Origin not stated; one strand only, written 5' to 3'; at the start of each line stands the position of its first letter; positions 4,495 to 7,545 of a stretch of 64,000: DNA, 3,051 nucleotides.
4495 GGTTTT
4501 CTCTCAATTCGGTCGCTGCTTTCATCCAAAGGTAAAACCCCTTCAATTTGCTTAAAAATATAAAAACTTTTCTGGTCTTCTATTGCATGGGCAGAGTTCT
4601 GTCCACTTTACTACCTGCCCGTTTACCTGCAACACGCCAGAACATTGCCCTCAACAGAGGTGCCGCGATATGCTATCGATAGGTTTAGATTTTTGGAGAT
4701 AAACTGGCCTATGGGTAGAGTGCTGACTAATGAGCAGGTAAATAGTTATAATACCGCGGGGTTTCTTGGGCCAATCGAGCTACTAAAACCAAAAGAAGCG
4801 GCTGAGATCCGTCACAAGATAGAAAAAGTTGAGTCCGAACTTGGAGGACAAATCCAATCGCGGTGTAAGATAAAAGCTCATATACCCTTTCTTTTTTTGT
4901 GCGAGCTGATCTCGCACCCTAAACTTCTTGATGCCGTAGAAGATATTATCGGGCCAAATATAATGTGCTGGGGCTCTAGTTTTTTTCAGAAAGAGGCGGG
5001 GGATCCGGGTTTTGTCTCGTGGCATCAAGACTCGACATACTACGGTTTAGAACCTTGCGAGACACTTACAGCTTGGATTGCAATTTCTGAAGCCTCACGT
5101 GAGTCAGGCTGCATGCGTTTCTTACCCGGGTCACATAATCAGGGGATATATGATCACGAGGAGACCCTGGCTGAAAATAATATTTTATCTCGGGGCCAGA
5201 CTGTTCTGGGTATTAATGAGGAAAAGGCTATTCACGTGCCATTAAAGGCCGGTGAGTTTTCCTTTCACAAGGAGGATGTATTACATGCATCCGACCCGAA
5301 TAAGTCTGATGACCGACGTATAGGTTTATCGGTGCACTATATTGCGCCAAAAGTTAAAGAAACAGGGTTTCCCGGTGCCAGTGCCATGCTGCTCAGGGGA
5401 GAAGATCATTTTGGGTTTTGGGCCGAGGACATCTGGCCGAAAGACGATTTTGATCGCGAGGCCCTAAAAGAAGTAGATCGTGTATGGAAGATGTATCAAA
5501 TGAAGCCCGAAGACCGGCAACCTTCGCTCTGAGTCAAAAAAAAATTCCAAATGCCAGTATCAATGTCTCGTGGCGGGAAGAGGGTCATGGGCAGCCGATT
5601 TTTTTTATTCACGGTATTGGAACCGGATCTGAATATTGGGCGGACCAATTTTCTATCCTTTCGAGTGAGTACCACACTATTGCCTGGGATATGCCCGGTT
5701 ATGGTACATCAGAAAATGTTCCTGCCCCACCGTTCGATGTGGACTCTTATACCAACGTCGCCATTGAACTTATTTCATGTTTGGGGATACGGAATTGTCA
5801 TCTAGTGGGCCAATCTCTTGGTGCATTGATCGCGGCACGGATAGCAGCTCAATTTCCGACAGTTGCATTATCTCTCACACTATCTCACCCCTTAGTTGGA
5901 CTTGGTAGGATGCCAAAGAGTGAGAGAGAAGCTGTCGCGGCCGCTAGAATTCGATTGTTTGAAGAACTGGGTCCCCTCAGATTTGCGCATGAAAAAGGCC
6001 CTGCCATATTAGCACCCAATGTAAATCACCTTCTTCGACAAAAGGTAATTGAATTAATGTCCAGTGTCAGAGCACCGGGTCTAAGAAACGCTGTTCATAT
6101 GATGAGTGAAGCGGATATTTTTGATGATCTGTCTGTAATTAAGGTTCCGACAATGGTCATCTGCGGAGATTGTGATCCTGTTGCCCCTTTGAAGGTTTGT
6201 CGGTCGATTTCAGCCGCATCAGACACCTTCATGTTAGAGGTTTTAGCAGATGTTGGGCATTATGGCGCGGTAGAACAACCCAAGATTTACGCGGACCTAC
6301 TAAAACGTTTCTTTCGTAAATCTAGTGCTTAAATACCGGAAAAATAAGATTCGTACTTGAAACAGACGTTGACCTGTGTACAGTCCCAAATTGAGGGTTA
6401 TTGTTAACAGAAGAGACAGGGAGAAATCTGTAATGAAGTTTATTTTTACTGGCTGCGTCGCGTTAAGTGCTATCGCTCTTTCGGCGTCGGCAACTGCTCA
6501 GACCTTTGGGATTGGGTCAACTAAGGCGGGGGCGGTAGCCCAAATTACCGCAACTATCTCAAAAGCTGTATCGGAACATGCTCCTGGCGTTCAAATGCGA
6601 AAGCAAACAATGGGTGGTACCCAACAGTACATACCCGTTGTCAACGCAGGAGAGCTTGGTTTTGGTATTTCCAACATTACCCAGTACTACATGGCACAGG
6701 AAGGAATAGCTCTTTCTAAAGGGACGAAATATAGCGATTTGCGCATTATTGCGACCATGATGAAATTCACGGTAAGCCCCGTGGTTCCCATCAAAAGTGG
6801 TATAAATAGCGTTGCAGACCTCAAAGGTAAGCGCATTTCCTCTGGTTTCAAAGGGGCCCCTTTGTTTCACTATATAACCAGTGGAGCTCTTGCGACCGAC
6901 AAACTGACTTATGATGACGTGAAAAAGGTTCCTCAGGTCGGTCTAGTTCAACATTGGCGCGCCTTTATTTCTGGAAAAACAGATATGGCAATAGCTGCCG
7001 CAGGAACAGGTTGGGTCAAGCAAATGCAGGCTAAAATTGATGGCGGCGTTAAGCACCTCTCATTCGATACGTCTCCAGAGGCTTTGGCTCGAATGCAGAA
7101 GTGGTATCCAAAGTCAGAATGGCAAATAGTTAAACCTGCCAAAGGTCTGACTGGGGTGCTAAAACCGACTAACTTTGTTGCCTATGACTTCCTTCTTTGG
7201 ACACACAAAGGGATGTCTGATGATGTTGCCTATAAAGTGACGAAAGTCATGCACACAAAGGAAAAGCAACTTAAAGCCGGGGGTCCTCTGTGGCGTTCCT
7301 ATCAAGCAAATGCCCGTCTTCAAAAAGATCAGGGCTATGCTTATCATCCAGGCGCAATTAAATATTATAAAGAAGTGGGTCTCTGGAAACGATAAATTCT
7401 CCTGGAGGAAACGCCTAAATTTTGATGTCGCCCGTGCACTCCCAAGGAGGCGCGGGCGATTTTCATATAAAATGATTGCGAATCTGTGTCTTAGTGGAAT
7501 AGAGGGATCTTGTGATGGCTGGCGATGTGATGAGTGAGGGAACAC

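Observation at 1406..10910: Candidate catabolic/uptake module: two UbiD-family decarboxylases plus PhyH dioxygenase, alpha/beta hydrolase, TAXI-TRAP transporter, thioesterase and SDR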

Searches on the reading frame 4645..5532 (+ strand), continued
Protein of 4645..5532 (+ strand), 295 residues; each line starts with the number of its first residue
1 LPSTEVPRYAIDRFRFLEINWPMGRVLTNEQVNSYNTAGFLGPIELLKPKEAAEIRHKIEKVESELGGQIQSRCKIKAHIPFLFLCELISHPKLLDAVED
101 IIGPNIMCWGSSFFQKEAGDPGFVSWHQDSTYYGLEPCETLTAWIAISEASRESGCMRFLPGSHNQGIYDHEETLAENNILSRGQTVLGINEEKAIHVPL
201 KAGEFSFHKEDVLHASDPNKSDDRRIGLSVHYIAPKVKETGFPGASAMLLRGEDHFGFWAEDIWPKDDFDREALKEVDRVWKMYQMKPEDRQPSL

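Call 84: search_solved_structures(query=window:4645-5532:+, max_evalue=1e-15, show_alignments=3)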
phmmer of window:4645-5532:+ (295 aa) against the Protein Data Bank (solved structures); distinct sequences matched with E-value up to 1e-15: 3.
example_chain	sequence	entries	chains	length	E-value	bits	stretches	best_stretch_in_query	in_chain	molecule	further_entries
6zyk_A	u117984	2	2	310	4.8e-35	124.5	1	33-276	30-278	Monooxygenase | Uncharacterized protein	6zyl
2fct_A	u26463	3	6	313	1.7e-21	80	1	26-174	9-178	syringomycin biosynthesis enzyme 2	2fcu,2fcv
3gja_A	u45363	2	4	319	1e-18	70.9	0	28-173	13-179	CytC3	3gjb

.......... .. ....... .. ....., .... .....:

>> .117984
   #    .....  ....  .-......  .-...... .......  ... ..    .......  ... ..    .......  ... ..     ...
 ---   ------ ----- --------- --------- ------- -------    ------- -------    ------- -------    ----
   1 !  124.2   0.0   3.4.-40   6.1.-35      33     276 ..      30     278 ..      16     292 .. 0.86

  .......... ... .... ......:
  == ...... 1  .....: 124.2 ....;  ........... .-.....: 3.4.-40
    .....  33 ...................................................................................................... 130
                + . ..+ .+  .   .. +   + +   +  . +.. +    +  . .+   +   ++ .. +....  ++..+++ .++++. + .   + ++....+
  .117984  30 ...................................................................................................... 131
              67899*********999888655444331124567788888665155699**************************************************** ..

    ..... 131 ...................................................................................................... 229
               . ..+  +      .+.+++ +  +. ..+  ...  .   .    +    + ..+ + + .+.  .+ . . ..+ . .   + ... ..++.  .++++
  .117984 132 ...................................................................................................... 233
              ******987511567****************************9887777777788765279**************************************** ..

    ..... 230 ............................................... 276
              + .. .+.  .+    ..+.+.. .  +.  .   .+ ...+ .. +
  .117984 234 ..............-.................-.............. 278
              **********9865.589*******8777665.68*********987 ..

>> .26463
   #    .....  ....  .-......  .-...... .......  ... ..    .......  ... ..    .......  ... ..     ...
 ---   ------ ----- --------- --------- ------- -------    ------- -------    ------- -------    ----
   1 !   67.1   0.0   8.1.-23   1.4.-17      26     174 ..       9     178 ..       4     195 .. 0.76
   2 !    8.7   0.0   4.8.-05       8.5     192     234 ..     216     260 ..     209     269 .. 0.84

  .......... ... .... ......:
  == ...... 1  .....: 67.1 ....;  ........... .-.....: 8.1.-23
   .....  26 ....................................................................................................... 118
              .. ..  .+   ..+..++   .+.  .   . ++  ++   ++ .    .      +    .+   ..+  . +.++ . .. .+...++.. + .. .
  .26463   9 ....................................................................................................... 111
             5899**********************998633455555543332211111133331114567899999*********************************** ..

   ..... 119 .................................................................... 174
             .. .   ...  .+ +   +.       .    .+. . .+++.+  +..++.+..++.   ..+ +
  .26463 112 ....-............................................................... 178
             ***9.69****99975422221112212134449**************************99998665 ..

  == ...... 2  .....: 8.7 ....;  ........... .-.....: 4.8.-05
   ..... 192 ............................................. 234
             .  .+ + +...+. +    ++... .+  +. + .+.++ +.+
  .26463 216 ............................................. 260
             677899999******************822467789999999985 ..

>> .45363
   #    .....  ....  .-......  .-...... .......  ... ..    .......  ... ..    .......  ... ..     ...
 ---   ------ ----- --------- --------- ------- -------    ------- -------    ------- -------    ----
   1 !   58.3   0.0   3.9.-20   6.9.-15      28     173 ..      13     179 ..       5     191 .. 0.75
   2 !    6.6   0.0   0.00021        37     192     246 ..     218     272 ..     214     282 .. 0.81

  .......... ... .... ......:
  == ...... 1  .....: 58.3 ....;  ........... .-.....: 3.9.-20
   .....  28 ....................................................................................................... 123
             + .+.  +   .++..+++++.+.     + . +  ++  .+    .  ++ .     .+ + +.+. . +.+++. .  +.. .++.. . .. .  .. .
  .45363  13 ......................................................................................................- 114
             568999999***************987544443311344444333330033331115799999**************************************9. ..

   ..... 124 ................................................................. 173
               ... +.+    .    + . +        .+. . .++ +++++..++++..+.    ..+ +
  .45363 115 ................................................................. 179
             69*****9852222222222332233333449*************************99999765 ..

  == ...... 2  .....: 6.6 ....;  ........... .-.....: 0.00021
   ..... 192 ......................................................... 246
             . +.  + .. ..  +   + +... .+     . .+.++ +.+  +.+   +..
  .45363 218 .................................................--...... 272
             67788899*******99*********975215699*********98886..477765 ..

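Call 101: predict_structure(alignment_id=A3)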
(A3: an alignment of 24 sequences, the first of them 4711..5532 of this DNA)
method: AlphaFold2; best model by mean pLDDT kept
length: 273 residues; sequences in the alignment: 24
mean_pLDDT: 91.4   pTM: 0.90
mean pLDDT of the five models: 91.4, 90.0, 89.4, 89.4, 88.8
residues with pLDDT >= 90: 202; 70-90: 60; 50-70: 9; < 50: 2
segments of 3 or more residues with pLDDT < 50: none
pLDDT, mean of each block of 10 residues (from residue 1): 87 95 97 98 94 93 98 96 95 94 86 85 98 96 87 73 79 97 96 95 97 91 94 94 95 92 80 46
secondary structure, 60 per line:
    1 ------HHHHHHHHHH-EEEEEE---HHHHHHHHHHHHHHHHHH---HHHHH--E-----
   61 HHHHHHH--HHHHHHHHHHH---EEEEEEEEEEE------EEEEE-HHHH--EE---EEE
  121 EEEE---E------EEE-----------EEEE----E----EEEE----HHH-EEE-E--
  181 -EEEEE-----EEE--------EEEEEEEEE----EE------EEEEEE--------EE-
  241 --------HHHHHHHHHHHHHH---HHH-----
elements in order: H7-16 E18-23 H27-44 H48-52 H61-67 H70-80 E84-94 E101-105 H107-110 E118-124 E135-137 E149-152 E162-165 E174-176 E182-186 E192-194 E203-211 E224-229 H249-262

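Call 103: fold_search(model_id=the predicted structure, library=pdb)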
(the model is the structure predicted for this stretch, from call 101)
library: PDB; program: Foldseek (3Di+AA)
matches with E <= 10: 1785; with E <= 0.001: 342
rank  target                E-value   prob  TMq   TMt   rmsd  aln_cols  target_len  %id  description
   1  6zyl                  1.7e-24  1.00  0.82  0.86   2.3       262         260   29  non-heme monooxygenase; ThoJ apo (released 2020-10-14)
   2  6zyk                  2.7e-22  1.00  0.76  0.84   2.9       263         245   28  Non-heme monooxygenase, ThoJ-Ni complex (released 2020-10-14)
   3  2fct_B                1.0e-20  1.00  0.72  0.66   3.8       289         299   25  SyrB2 with Fe(II), chloride, and alpha-ketoglutarate (released 2006-03-21)
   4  2fcu_A                1.2e-19  1.00  0.71  0.63   4.1       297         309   24  SyrB2 with alpha-ketoglutarate (released 2006-03-21)
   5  2fct_A                1.6e-19  1.00  0.71  0.64   4.1       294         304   23  SyrB2 with Fe(II), chloride, and alpha-ketoglutarate (released 2006-03-21)
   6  2fcu_B                2.0e-19  1.00  0.73  0.68   4.0       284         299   23  SyrB2 with alpha-ketoglutarate (released 2006-03-21)
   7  3gja_B                2.8e-17  1.00  0.64  0.64   7.1       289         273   22  CytC3 (released 2009-04-14)
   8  3gja_A                2.6e-16  1.00  0.63  0.65   6.0       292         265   22  CytC3 (released 2009-04-14)
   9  3gjb_B                5.1e-16  1.00  0.62  0.63   5.8       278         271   23  CytC3 with Fe(II) and alpha-ketoglutarate (released 2009-04-14)
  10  3gjb_A                1.2e-15  1.00  0.62  0.65   4.1       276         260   21  CytC3 with Fe(II) and alpha-ketoglutarate (released 2009-04-14)
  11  8fnc_14               7.6e-15  1.00  0.68  0.60   6.4       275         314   19  Cryo-EM structure of RNase-treated RESC-C in trypanosomal RNA editing (released 2023-07-19)
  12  7dzz_B                1.1e-14  1.00  0.64  0.65   6.1       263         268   19  Trans-3/4-proline-hydroxylase H11-stateV (released 2022-02-02)
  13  2opw                  1.3e-14  1.00  0.68  0.65   5.5       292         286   18  Crystal structure of human phytanoyl-CoA dioxygenase PHYHD1 (apo) (released 2007-03-06)
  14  3obz                  1.6e-14  1.00  0.67  0.63   5.9       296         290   18  Crystal structure of human phytanoyl-COA dioxygenase phyhd1 2-oxoglutarate and iron complex (released 2010-09-01)
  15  8h7t_A                3.1e-14  1.00  0.69  0.72   5.1       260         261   20  Trans-3/4-proline-hydroxylase H11 apo structure (released 2023-04-19)
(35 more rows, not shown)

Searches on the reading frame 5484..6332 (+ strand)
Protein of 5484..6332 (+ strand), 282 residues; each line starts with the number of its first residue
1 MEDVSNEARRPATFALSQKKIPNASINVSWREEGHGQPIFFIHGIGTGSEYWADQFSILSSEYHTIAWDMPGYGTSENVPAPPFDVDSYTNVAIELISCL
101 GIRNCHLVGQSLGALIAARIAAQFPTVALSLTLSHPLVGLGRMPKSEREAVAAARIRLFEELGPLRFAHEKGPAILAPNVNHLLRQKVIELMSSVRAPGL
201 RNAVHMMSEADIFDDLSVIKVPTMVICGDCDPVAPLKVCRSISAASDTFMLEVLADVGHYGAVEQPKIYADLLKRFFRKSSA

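Call 4: search_protein_families(library=pfam, proteins=[window:5484-6332:+])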
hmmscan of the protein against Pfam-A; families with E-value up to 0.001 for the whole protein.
window:5484-6332:+ (282 aa): 3 families
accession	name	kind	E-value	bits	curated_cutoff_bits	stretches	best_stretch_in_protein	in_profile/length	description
PF00561.26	Abhydrolase_1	-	8e-20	72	25.8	1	38-264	2-243/245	alpha/beta hydrolase fold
PF12697.13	Abhydrolase_6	-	1.3e-19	72.2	26.3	1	39-271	1-216/217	Alpha/beta hydrolase family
PF12146.15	Hydrolase_4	-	1.9e-10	40.9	27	1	39-237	7-208/239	Serine aminopeptidase, S33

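Call 5: search_protein_families(library=ncbifam, proteins=[window:5484-6332:+])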
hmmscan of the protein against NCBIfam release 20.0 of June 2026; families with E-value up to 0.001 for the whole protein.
window:5484-6332:+ (282 aa): 29 families (the best 25 are shown)
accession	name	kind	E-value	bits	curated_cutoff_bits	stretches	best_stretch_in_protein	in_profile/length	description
NF051488.1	bifunc_PcaDC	exception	1.4e-30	106.7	390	1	33-280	7-253/375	bifunctional 3-oxoadipate enol-lactonase/4-carboxymuconolactone decarboxylase PcaDC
TIGR02427.1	protocat_pcaD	equivalog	3.7e-27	95.3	255.85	1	35-278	9-251/251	3-oxoadipate enol-lactonase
NF011457.0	PRK14875.1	equivalog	3.4e-26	92.1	307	1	18-279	114-371/372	acetoin dehydrogenase dihydrolipoyllysine-residue acetyltransferase subunit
NF051487.1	bifunc_PcaCD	exception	3.7e-24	85.6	430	1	24-278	156-412/413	bifunctional 4-carboxymuconolactone decarboxylase/3-oxoadipate enol-lactonase PcaCD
TIGR03611.1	RutD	equivalog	7.4e-19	68.1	238.5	1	33-277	10-255/258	pyrimidine utilization protein D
TIGR03695.1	menH_SHCHC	equivalog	2.9e-18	66.2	208.55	1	37-277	3-251/252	2-succinyl-6-hydroxy-2,4-cyclohexadiene-1-carboxylate synthase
TIGR01738.1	bioH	equivalog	3.7e-16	59.5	206.95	2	36-131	3-93/245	pimeloyl-ACP methyl ester esterase BioH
NF045632.1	hydroxlase_HsaD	equivalog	2.9e-15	56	400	1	24-136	22-137/290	4,5:9,10-diseco-3-hydroxy-5,9,17-trioxoandrosta-1(10),2-diene-4-oate hydrolase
NF050089.1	i_nPHAscl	equivalog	3.9e-15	55.7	300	1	28-134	9-115/288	intracellular short-chain-length polyhydroxyalkanoate depolymerase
TIGR01250.1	pro_imino_pep_2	subfamily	2.7e-13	50.1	167.65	2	207-277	218-287/288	proline iminopeptidase-family hydrolase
TIGR03056.1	bchO_mg_che_rel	equivalog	2.9e-13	49.5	172.55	1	30-125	20-117/278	alpha/beta fold hydrolase BchO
NF002938.0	PRK03592.1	equivalog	3.3e-13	49.6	241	1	16-128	10-121/298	haloalkane dehalogenase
NF052610.1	macro_16_ester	equivalog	8.4e-12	45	420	1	37-134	24-125/281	alpha/beta fold macrolide esterase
TIGR03343.1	biphenyl_bphD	equivalog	1.1e-10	41.1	462.15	1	25-141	19-138/282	2-hydroxy-6-oxo-6-phenylhexa-2,4-dienoate hydrolase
NF008340.0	PRK11126.1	equivalog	2.4e-10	40.1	261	1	35-124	12-99/255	2-succinyl-6-hydroxy-2,4-cyclohexadiene-1-carboxylate synthase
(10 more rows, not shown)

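Call 27: search_solved_structures(query=window:5484-6332:+, max_evalue=1e-12)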
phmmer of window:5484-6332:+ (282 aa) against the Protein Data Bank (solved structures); distinct sequences matched with E-value up to 1e-12: 19.
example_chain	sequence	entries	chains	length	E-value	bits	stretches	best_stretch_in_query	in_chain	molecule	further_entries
6i8w_A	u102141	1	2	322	3.7e-17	65.8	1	16-272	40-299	Alpha/beta fold hydrolase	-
3hi4_A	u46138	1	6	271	5.5e-16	62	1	28-273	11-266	Arylesterase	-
1va4_A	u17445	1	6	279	5.8e-16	61.9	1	28-278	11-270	Arylesterase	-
3hea_A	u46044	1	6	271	6.8e-16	61.7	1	28-273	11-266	Arylesterase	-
8pi1_A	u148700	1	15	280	9.6e-16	61.2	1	28-278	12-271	Arylesterase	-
3t4u_A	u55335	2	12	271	1e-15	61.1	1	28-273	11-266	Arylesterase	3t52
3ia2_A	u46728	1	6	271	1e-15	61.1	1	28-273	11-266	Arylesterase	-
1a8s_A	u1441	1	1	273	1.3e-15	60.7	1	28-246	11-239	CHLOROPEROXIDASE F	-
5egn_A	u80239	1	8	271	4.7e-15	58.9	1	21-277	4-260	Esterase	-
2d0d_A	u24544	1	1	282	7.1e-15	58.3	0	19-124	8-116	2-hydroxy-6-oxo-7-methylocta-2,4-dienoate hydrolase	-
4uhh_A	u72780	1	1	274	8.8e-15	58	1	25-279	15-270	ESTERASE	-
4uhc_A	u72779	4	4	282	9.6e-15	57.9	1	25-279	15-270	ESTERASE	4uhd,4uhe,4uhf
1iun_A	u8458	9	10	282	1.9e-14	56.9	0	19-124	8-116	meta-Cleavage product hydrolase | 2-hydroxy-6-oxo-7-methylocta-2,4-dienoate hydrolase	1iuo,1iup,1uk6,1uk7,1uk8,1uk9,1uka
6eb3_A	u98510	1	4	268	3.7e-14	56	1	25-280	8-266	Est1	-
8v16_C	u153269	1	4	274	3.8e-14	55.9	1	25-280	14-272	Esterase 1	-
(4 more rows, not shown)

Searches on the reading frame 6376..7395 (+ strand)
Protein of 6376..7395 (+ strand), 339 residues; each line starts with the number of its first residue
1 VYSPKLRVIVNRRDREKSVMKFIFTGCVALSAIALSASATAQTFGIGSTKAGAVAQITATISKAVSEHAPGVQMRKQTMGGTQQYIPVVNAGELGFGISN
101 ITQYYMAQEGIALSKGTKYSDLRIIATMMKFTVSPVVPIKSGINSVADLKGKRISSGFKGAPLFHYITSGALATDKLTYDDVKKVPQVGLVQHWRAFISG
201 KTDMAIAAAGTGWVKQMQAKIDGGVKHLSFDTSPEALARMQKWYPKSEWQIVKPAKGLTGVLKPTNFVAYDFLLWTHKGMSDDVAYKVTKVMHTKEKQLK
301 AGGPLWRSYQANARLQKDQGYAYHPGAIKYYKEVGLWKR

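Call 4: search_protein_families(library=pfam, proteins=[window:6376-7395:+])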
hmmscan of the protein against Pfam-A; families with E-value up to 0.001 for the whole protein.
window:6376-7395:+ (339 aa): 2 families
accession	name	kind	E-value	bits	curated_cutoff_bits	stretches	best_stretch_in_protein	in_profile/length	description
PF16868.10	NMT1_3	-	4.2e-33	115.6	27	1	57-335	13-289/289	NMT1-like family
PF09084.16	NMT1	-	2.9e-08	34.3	20.5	1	80-209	29-148/216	NMT1/THI5 like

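Call 5: search_protein_families(library=ncbifam, proteins=[window:6376-7395:+])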
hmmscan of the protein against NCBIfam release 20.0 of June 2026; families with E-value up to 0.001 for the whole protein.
window:6376-7395:+ (339 aa): 2 families
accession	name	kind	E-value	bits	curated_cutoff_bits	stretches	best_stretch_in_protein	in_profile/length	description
TIGR02122.1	TRAP_TAXI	subfamily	1.6e-40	138.9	84.35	1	29-335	13-320/320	TAXI family TRAP transporter solute-binding subunit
TIGR01728.1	SsuA_fam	subfamily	5.3e-05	22.6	163.5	1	120-208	70-157/290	aliphatic sulfonate ABC transporter substrate-binding protein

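Call 26: search_solved_structures(query=window:6376-7395:+, max_evalue=0.001)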
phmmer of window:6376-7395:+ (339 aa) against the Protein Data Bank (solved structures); distinct sequences matched with E-value up to 0.001: 6.
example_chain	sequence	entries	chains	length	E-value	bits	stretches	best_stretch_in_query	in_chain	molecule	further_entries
1us4_A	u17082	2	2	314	4.7e-17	65.7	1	31-337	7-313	PUTATIVE GLUR0 LIGAND BINDING CORE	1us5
8u79_A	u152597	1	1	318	3.2e-16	62.9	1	42-337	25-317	Immunogenic protein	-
8s4j_A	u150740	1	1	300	1.2e-10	44.7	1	59-338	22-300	TAXI family TRAP transporter solute-binding subunit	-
9ibo_A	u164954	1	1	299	1.2e-10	44.6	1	59-338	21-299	TAXI family TRAP transporter solute-binding subunit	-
9oz4_A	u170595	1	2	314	1.4e-08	37.8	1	56-337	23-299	TRAP transporter solute receptor, TAXI family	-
4ddd_A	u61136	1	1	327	4.4e-08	36.2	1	104-336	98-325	Immunogenic protein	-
